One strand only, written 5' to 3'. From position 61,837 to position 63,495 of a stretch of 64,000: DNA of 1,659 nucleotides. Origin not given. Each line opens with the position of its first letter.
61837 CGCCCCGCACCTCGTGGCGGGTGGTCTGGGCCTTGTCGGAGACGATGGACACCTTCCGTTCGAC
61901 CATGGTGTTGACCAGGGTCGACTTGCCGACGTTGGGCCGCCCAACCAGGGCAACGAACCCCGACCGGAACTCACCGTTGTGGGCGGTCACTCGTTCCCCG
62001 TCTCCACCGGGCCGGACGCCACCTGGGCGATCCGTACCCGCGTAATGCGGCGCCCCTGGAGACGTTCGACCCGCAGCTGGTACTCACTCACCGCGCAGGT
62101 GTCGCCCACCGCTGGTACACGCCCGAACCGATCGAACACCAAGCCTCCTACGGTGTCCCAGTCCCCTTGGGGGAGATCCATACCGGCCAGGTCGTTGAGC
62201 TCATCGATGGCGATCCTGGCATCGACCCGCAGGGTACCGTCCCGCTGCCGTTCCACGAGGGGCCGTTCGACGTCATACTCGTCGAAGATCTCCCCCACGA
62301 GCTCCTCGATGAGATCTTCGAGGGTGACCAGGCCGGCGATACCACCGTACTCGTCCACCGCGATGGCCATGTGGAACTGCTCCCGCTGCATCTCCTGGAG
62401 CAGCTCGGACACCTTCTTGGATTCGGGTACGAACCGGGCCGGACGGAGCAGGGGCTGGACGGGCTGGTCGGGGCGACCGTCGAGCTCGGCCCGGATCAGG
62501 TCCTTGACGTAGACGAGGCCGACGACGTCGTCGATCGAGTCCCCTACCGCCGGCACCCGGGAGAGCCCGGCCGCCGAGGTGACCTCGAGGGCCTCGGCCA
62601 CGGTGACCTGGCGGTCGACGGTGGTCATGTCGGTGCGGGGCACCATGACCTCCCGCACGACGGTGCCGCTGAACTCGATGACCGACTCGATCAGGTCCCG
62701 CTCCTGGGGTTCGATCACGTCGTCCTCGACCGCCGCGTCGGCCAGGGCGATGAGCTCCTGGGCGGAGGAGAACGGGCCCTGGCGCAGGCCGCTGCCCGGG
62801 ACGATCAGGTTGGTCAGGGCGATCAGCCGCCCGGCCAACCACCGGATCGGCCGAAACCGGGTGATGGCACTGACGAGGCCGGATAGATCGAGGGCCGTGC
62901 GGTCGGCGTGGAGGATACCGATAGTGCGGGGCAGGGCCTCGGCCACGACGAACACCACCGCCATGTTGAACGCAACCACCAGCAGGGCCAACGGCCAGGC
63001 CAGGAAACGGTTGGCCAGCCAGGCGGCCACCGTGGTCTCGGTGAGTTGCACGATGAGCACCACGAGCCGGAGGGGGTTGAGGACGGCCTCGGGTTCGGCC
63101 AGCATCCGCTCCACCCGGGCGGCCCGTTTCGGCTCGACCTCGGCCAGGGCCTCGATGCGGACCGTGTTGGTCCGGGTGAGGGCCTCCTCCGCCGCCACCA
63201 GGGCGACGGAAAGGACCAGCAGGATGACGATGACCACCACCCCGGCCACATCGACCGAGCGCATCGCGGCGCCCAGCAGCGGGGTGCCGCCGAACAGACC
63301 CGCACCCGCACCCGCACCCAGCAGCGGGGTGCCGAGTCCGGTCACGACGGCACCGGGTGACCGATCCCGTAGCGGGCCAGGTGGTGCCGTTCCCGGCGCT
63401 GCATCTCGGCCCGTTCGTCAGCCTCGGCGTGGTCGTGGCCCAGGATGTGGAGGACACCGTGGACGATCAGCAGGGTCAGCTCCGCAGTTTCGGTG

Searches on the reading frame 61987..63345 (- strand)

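Call 52: search_protein_families(library=pfam, proteins=[window:61987-63345:-], max_evalue=0.00001)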
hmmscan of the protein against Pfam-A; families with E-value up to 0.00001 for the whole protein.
window:61987-63345:- (452 aa): 3 families
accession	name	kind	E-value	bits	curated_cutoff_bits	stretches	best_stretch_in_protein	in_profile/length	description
PF03471.22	CorC_HlyC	-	1.7e-23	82.8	27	1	366-441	2-79/81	Transporter associated domain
PF01595.25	CNNM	-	1.7e-21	77.1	28.4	1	38-215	2-181/181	Cyclin M transmembrane N-terminal domain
PF00571.33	CBS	-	2.5e-15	57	24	1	302-350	8-56/57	CBS domain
